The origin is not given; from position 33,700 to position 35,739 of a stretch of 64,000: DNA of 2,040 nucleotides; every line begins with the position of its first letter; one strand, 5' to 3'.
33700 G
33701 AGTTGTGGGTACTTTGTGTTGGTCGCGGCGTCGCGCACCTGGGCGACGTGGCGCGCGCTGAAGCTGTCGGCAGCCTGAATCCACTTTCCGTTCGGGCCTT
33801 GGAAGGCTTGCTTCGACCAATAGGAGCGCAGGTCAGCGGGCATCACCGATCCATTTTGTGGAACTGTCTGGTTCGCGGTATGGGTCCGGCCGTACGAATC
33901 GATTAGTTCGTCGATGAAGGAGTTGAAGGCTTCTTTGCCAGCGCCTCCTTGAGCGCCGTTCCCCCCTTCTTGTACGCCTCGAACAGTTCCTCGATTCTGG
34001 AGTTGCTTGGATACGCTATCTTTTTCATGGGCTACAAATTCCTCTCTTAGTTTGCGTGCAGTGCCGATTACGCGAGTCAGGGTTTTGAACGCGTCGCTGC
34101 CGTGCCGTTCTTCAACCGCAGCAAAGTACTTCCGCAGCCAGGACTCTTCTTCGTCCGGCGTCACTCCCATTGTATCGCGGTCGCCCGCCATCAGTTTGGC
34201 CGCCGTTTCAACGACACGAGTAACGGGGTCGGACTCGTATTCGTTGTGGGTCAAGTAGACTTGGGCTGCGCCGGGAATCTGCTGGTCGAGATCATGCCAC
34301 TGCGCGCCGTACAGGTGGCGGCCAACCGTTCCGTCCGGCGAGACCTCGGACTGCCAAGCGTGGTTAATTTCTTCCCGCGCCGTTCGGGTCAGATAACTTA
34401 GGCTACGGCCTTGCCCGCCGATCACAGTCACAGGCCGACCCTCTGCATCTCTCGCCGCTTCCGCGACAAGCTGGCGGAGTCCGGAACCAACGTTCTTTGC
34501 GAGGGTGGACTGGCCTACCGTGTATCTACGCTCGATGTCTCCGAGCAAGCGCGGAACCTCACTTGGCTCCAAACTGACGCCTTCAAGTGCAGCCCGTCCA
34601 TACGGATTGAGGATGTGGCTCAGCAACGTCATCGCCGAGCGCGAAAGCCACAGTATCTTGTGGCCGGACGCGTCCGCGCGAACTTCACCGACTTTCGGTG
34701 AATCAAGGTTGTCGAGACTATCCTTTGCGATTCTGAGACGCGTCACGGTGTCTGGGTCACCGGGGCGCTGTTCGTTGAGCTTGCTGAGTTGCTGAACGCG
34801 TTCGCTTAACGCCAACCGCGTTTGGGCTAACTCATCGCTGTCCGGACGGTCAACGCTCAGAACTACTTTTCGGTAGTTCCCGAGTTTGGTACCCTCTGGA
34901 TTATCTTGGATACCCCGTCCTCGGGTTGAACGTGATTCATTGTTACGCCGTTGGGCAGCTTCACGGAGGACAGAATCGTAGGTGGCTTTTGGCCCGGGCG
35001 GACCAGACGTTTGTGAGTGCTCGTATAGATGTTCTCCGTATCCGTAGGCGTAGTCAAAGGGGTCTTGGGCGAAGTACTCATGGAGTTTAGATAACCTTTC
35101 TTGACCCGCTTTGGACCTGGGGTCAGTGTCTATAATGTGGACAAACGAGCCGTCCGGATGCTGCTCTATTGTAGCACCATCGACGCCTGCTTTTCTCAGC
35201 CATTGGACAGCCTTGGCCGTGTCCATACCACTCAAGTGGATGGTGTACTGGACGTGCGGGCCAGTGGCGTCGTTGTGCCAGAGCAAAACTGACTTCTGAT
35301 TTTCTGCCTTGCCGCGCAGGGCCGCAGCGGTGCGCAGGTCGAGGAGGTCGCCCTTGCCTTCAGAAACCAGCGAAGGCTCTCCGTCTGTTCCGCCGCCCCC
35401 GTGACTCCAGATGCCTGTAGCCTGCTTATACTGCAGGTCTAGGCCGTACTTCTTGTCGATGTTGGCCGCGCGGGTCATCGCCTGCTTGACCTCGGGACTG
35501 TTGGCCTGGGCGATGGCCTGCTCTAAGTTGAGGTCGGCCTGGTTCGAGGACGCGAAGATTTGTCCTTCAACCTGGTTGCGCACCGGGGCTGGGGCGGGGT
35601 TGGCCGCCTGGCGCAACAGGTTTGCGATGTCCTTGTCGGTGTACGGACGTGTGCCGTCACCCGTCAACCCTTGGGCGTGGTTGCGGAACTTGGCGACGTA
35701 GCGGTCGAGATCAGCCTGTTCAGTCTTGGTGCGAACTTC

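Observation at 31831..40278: T7-like internal-core trio ending in a 2082-aa giant protein with no recognisable enzymatic domain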

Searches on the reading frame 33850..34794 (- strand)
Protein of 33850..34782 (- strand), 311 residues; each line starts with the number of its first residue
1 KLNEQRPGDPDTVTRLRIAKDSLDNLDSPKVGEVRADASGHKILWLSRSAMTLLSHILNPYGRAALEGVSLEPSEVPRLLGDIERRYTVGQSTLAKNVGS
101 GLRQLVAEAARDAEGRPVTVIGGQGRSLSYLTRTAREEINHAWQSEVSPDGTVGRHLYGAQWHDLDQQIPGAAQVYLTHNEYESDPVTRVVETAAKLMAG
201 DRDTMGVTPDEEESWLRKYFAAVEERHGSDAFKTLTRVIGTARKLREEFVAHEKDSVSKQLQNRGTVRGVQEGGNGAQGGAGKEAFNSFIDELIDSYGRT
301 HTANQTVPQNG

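Call 19: search_protein_families(library=pfam, proteins=[window:33850-34782:-], max_evalue=1)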
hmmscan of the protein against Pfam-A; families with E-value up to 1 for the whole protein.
seq(311 aa): 1 family
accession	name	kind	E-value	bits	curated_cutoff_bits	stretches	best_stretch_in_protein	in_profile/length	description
PF06584.18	DIRP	-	0.2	12.2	27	1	212-273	17-76/108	DIRP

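Call 103: search_solved_structures(query=A5, max_evalue=10)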
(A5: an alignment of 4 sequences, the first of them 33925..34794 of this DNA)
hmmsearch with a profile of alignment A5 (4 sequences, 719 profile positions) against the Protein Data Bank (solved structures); distinct sequences matched with E-value up to 10: 6.
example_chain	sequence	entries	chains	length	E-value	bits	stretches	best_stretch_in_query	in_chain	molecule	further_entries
9if7_SP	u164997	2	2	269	0.16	13.5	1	195-263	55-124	Pre-mRNA-splicing factor ISY1 homolog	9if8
9y6s_9U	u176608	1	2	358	0.51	11.9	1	227-308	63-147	DUF4200 domain-containing protein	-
2x3l_A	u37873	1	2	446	1.1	10.7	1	21-127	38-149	ORN/LYS/ARG DECARBOXYLASE FAMILY PROTEIN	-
5yyl_A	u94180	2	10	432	1.4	10.4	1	592-620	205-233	Major royal jelly protein 1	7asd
6e9t_B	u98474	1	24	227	1.4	10.4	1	210-256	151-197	DHF58 filament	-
5cwm_A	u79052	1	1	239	5.9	8.3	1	209-258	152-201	Designed helical repeat protein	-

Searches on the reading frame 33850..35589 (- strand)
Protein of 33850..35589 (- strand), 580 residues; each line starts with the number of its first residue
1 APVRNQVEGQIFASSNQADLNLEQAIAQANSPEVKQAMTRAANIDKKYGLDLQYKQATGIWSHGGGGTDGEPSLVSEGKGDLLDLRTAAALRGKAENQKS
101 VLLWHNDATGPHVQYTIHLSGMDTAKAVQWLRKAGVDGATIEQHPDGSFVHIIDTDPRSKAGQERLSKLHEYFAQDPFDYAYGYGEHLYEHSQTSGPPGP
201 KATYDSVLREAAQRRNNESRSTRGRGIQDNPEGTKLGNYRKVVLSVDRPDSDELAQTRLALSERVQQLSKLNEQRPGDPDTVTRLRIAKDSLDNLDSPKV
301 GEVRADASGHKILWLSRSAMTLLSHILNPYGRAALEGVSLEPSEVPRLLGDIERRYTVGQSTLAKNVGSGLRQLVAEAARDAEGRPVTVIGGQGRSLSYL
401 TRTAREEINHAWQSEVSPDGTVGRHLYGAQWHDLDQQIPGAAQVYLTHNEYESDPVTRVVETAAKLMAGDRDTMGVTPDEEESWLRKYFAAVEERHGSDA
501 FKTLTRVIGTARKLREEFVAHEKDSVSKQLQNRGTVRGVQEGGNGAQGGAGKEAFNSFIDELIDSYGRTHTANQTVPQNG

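Call 28: find_homologous_proteins(query=window:33850-35589:-, max_evalue=0.01)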
Query seq(580 aa): 8000 candidates shared short words with the query, none scored E <= 0.01.

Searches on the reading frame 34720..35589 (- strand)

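Call 19: search_protein_families(library=pfam, proteins=[window:34720-35589:-], max_evalue=1)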
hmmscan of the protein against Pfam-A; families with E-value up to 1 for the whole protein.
seq(290 aa): 1 family
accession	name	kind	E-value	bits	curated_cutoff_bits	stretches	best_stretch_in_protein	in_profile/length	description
PF03793.24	PASTA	-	0.0085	16.5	23.2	1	119-159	6-48/64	PASTA domain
